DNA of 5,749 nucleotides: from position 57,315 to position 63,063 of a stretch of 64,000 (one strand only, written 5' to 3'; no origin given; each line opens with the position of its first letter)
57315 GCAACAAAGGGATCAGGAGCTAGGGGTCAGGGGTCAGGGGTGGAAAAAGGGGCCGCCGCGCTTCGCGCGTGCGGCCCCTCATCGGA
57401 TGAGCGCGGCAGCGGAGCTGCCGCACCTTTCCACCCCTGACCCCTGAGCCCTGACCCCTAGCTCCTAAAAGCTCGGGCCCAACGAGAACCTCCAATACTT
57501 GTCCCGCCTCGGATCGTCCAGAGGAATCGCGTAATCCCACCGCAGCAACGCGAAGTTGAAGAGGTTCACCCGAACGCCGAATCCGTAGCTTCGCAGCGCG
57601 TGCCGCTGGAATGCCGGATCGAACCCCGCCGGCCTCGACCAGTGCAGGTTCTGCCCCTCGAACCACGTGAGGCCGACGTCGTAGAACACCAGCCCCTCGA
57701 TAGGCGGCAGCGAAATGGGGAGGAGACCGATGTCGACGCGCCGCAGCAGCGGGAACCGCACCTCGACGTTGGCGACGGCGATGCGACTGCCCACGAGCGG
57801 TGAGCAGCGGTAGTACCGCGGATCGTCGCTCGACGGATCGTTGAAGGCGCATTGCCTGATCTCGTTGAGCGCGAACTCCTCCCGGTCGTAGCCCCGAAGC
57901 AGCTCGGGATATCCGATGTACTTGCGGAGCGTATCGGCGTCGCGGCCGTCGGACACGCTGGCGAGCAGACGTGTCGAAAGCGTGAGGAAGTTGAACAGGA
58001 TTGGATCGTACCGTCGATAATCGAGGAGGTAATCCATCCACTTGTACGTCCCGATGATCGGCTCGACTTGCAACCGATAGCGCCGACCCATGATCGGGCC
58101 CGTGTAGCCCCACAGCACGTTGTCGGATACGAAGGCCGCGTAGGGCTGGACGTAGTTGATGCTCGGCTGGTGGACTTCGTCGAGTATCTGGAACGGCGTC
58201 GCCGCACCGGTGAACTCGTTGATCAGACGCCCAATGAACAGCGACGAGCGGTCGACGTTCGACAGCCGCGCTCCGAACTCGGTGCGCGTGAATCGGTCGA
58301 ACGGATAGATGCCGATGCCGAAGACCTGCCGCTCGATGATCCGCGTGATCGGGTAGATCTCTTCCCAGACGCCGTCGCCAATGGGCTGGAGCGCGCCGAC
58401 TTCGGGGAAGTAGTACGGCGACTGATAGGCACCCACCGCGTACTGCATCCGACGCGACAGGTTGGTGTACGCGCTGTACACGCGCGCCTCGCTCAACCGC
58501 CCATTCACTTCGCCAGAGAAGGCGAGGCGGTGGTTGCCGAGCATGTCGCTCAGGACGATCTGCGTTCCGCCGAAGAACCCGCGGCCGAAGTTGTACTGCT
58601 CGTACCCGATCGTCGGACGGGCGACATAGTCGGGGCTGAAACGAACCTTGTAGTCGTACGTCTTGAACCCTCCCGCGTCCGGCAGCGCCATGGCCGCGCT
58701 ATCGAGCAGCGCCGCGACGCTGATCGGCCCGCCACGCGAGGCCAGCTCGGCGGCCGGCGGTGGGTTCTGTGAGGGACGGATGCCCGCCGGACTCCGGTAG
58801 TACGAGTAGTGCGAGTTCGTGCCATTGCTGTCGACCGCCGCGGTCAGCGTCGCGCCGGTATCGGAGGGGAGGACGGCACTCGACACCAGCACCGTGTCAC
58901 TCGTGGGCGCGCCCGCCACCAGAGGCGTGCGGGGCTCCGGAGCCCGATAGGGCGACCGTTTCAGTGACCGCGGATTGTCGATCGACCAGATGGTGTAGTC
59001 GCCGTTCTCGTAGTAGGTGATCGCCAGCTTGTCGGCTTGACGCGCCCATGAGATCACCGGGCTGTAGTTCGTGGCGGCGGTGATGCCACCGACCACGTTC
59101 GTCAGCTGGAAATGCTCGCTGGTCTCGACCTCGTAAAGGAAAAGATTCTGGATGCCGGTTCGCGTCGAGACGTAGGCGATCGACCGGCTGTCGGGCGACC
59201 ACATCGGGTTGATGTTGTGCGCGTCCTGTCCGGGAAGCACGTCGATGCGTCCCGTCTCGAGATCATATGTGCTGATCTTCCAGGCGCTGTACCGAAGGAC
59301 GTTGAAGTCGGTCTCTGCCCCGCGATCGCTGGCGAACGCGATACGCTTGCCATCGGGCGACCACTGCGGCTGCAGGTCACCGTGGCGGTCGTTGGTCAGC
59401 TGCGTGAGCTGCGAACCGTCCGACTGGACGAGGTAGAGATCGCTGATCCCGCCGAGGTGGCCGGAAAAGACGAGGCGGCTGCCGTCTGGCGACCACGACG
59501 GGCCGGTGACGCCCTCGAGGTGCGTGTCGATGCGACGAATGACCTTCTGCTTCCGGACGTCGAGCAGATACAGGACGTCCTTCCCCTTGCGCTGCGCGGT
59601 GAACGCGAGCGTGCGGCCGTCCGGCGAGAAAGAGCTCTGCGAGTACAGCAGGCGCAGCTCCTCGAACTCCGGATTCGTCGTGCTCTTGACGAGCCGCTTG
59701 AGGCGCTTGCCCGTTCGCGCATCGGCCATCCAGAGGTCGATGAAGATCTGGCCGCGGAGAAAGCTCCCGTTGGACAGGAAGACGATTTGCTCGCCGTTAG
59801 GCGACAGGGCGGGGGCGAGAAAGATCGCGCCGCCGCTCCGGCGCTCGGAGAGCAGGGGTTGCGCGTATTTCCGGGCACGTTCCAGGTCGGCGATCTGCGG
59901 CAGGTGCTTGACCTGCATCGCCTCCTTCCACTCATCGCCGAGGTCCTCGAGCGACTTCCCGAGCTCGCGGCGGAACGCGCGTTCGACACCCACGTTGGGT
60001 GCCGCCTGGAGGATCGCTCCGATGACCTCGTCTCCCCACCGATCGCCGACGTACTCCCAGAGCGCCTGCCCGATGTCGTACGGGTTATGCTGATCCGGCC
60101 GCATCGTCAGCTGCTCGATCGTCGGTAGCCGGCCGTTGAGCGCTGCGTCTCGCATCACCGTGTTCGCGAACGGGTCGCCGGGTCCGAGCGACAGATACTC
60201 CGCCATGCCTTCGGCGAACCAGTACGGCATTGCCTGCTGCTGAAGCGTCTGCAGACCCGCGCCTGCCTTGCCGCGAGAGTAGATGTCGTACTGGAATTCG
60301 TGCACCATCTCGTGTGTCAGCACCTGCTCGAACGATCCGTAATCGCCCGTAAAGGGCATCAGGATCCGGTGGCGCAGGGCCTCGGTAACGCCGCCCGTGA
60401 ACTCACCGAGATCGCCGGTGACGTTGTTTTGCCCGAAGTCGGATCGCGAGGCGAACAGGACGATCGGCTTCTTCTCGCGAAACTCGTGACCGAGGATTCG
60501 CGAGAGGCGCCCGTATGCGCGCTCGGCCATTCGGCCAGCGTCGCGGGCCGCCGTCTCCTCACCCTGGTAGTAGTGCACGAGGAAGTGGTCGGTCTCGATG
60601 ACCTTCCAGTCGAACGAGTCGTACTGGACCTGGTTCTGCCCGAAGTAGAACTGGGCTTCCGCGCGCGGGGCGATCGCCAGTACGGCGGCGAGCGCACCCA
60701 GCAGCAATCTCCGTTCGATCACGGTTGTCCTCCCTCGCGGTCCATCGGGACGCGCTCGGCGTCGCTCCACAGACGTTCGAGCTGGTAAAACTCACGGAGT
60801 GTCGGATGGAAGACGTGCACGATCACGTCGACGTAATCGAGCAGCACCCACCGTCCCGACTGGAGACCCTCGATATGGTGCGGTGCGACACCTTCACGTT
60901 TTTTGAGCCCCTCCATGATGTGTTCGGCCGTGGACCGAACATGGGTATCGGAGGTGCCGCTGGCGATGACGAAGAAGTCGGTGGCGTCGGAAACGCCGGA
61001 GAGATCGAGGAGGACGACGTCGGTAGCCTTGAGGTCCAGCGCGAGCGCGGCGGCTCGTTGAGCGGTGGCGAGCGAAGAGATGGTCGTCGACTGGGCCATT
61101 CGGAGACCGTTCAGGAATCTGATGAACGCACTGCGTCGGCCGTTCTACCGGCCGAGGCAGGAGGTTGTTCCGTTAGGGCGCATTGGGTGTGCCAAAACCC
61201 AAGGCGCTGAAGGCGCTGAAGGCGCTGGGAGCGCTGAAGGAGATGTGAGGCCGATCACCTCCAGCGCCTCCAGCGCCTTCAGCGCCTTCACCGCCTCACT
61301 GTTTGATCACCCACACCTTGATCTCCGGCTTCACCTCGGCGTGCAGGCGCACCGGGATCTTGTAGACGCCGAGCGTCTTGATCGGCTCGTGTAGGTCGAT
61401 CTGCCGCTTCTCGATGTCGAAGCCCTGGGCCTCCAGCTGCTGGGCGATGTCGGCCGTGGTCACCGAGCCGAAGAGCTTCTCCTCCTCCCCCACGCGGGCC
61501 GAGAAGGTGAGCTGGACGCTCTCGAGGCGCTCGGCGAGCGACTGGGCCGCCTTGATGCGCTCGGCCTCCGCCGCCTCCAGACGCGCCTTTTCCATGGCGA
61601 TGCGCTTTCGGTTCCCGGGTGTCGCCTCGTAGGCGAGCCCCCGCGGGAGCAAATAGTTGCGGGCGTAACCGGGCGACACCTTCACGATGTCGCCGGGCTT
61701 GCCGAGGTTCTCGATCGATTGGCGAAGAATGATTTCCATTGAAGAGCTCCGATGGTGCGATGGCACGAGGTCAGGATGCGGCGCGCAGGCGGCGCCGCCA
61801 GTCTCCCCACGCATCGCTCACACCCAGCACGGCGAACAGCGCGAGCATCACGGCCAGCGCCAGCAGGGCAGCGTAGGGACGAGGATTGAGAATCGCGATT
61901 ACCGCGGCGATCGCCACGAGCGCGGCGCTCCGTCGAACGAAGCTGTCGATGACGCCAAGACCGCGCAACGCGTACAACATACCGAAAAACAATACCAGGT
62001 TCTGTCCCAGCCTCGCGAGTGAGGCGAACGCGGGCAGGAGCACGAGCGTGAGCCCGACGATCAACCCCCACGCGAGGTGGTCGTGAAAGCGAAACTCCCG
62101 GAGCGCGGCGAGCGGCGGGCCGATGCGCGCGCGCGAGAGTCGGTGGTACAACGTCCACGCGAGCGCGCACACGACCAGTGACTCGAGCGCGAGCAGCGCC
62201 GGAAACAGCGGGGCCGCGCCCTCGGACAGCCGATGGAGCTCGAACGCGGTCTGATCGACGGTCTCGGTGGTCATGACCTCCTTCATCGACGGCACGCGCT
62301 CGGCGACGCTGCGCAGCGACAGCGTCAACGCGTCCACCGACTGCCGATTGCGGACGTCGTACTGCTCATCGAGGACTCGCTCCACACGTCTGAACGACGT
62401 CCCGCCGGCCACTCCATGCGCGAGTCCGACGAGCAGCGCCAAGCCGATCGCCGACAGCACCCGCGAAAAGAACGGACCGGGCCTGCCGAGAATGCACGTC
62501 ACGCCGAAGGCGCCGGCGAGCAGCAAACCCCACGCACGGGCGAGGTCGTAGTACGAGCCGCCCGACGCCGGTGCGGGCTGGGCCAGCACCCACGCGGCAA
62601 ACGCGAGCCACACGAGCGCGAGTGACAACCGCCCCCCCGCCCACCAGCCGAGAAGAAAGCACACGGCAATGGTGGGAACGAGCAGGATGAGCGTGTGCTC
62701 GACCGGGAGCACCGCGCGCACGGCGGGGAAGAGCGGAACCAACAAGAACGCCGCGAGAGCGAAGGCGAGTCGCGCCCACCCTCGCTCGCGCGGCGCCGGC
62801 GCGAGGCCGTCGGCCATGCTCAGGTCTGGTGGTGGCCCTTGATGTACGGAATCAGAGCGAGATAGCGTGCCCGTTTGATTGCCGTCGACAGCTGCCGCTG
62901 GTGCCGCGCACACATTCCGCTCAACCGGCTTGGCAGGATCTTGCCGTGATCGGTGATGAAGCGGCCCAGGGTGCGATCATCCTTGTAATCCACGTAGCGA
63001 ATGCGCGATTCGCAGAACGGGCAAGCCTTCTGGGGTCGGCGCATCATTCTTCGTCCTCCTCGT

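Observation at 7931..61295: Family of eleven stop-codon-abutting hairpins whose arms are inverted tandem arrays of 7-nt or 9-nt units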

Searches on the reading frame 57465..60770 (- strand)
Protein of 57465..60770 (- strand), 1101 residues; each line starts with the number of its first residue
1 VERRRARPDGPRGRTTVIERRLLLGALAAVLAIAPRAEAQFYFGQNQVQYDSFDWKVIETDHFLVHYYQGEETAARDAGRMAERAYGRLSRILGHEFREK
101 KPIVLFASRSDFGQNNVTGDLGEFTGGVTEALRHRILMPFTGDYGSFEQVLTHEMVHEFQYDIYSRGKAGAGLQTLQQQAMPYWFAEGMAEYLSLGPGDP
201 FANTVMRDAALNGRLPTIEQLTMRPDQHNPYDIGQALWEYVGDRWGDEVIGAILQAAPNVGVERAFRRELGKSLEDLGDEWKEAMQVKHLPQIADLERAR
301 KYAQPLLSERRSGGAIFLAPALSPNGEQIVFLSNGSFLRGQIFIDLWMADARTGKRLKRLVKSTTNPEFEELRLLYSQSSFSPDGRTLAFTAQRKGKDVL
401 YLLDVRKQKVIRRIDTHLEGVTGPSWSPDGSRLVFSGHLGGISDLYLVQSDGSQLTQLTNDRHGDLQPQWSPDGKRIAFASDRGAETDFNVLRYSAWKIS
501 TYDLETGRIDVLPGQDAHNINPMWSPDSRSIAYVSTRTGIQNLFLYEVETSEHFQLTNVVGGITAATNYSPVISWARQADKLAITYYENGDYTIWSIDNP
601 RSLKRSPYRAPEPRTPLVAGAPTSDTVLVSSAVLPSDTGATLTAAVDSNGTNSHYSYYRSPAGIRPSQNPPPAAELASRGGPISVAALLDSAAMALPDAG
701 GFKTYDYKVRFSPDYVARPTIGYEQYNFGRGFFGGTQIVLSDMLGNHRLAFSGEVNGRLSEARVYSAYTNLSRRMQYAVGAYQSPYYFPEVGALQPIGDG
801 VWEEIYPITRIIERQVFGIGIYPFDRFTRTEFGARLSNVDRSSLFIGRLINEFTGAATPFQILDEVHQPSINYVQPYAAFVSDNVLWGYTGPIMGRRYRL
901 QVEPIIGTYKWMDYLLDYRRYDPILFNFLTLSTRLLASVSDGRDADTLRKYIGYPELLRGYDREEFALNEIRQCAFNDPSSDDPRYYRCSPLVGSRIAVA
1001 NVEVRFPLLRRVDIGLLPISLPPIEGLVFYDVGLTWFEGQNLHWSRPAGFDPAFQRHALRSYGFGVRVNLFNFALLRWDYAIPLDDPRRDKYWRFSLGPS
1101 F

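Call 18: search_protein_families(library=pfam, proteins=[window:57465-60770:-])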
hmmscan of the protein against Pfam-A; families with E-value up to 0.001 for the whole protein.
window:57465-60770:- (1101 aa): 7 families
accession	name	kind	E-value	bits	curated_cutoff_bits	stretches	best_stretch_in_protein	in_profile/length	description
PF07676.18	PD40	-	2.6e-33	113.7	20.9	4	455-488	1-33/38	WD40-like Beta Propeller Repeat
PF00930.27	DPPIV_N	-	3.8e-10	39.5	22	1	496-558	22-80/354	Dipeptidyl peptidase IV (DPP IV) N-terminal region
PF25174.1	Beta-prop_THOC3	-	5.9e-10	39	305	1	378-481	93-190/272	THOC3 beta-propeller domain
PF01103.29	Omp85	-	4.7e-09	36.6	24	1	907-1098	151-322/325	Omp85 superfamily domain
PF14583.12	Pectate_lyase22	-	1.1e-06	28.1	30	0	426-463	43-80/386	Oligogalacturonate lyase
PF04450.18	BSP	-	0.00031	21.1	23.8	1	147-196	102-137/207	Peptidase of plants and bacteria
PF24807.1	WD40_CDC20-Fz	-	0.00091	19.1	200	0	375-482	53-155/292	CDC20/Fizzy WD40 domain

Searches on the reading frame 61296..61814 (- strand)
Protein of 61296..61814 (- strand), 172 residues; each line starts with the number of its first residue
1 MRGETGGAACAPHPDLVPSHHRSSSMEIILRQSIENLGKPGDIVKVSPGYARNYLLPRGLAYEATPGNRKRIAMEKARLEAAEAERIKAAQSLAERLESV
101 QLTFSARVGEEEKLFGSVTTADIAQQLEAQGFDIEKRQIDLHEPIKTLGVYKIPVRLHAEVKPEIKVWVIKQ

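Call 17: find_encoding_contigs(protein=window:61296-61814:-, flank=10000, max_places=4)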
Protein window:61296-61814:- (172 aa): no gene with exactly this product is on record in the collection.

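Call 18: search_protein_families(library=pfam, proteins=[window:61296-61814:-])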
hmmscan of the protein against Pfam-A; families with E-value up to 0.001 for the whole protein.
window:61296-61814:- (172 aa): 2 families
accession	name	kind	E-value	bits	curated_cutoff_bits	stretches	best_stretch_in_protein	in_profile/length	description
PF03948.19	Ribosomal_L9_C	-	5.3e-31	107.3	23.2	1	89-170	2-85/86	Ribosomal protein L9, C-terminal domain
PF01281.25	Ribosomal_L9_N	-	3.1e-23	81.5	20.7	1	26-71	1-46/47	Ribosomal protein L9, N-terminal domain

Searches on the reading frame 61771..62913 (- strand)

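Call 18: search_protein_families(library=pfam, proteins=[window:61771-62913:-])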
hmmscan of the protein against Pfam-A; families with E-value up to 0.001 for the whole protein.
window:61771-62913:- (380 aa): 1 family
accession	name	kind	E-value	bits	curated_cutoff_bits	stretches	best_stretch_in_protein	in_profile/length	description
PF09991.14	DUF2232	-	1.1e-10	41.6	27.8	1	234-367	158-289/290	Predicted membrane protein (DUF2232)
